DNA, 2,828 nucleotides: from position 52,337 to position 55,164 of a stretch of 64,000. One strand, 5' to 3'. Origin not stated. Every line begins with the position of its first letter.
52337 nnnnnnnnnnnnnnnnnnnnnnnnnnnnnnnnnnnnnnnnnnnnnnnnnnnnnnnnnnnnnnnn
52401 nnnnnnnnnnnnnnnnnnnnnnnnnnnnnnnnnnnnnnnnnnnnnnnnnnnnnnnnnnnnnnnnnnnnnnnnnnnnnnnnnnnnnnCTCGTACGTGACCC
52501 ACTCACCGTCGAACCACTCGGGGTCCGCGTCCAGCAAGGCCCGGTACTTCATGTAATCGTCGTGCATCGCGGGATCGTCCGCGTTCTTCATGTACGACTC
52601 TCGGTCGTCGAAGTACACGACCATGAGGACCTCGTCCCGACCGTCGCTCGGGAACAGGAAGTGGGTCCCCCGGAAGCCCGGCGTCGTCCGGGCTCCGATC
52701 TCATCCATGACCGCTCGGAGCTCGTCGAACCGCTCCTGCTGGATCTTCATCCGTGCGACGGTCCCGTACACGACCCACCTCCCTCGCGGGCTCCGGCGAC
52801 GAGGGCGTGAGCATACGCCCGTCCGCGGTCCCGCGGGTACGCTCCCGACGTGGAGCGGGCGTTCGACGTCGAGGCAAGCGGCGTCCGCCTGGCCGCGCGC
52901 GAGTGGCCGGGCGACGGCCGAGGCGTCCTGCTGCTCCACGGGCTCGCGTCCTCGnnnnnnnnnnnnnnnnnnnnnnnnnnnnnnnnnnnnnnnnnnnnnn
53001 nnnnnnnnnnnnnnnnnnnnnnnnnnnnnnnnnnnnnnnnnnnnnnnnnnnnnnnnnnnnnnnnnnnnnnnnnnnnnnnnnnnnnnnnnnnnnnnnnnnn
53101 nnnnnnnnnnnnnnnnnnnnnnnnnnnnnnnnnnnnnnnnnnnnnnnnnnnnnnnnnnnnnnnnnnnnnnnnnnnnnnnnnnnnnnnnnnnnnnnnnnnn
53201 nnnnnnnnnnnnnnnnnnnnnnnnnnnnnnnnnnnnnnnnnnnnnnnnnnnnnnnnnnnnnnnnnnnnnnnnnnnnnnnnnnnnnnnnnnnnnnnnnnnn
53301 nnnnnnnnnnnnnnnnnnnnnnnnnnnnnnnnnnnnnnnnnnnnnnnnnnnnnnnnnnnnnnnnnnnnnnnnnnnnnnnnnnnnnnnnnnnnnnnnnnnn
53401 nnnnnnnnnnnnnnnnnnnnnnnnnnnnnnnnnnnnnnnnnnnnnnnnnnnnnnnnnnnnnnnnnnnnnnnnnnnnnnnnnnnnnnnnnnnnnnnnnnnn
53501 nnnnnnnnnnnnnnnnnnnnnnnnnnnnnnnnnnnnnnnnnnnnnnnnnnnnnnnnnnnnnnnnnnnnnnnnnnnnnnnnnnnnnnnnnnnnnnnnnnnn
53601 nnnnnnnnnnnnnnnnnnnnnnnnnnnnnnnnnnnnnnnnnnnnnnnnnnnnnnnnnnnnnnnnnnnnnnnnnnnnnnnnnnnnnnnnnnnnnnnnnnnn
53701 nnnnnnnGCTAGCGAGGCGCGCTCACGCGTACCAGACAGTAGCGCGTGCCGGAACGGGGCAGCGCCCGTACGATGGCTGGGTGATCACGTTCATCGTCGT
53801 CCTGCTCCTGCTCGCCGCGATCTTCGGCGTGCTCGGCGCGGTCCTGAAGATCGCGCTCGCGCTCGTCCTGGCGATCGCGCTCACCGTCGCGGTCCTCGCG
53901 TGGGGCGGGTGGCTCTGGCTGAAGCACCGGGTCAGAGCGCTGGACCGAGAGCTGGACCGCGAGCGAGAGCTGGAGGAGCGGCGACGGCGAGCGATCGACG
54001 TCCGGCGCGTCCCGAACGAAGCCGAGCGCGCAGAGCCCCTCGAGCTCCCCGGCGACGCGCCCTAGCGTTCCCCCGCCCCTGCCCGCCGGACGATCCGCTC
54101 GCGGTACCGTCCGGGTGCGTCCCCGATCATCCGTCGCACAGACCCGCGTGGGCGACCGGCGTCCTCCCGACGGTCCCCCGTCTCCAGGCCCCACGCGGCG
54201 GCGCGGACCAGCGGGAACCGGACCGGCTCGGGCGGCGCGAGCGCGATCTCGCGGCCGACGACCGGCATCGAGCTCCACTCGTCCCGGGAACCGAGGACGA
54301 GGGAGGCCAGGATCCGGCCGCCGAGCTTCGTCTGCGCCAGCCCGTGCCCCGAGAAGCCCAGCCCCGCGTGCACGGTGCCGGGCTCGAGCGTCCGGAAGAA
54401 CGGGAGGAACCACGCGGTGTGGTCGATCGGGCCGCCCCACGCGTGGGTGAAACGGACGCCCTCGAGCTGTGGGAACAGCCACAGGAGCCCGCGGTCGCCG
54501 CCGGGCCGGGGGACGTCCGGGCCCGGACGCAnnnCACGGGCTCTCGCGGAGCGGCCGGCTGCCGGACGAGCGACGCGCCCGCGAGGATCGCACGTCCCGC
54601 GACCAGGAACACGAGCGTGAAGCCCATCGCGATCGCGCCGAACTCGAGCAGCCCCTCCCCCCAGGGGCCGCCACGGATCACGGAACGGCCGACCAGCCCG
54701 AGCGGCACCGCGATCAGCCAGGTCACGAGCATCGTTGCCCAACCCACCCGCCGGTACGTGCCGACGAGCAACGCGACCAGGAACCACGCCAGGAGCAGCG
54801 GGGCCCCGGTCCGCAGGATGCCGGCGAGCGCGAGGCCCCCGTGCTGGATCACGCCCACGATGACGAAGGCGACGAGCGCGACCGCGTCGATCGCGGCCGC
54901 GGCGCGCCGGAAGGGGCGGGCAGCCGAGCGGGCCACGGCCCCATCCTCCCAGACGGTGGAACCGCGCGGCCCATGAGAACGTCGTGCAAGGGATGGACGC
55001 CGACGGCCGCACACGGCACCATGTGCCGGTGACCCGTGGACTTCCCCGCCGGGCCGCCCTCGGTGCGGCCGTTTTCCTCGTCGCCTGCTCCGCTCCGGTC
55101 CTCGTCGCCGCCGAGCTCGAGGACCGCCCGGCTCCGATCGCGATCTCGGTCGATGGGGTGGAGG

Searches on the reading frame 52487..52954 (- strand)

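Call 23: search_protein_families(library=pfam, proteins=[window:52487-52954:-], max_evalue=0.001)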
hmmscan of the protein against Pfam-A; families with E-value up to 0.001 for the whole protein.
window:52487-52954:- (156 aa): 1 family
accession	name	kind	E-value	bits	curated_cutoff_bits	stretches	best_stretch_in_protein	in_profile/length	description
PF03992.22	ABM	-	5.1e-06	27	23.1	1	65-123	4-65/78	Antibiotic biosynthesis monooxygenase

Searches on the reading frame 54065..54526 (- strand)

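Call 23: search_protein_families(library=pfam, proteins=[window:54065-54526:-], max_evalue=0.001)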
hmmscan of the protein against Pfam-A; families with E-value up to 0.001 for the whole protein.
window:54065-54526:- (154 aa): 1 family
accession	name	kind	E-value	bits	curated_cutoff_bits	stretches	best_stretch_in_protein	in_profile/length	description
PF01266.30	DAO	-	0.00026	21.1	27.9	1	16-76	295-353/353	FAD dependent oxidoreductase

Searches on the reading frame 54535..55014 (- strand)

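Call 23: search_protein_families(library=pfam, proteins=[window:54535-55014:-], max_evalue=0.001)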
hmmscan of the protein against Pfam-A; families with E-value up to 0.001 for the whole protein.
window:54535-55014:- (160 aa): 1 family
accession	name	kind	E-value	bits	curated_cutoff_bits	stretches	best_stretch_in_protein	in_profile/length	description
PF11255.13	DUF3054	-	1.2e-15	58.3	25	1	40-143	1-109/110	Protein of unknown function (DUF3054)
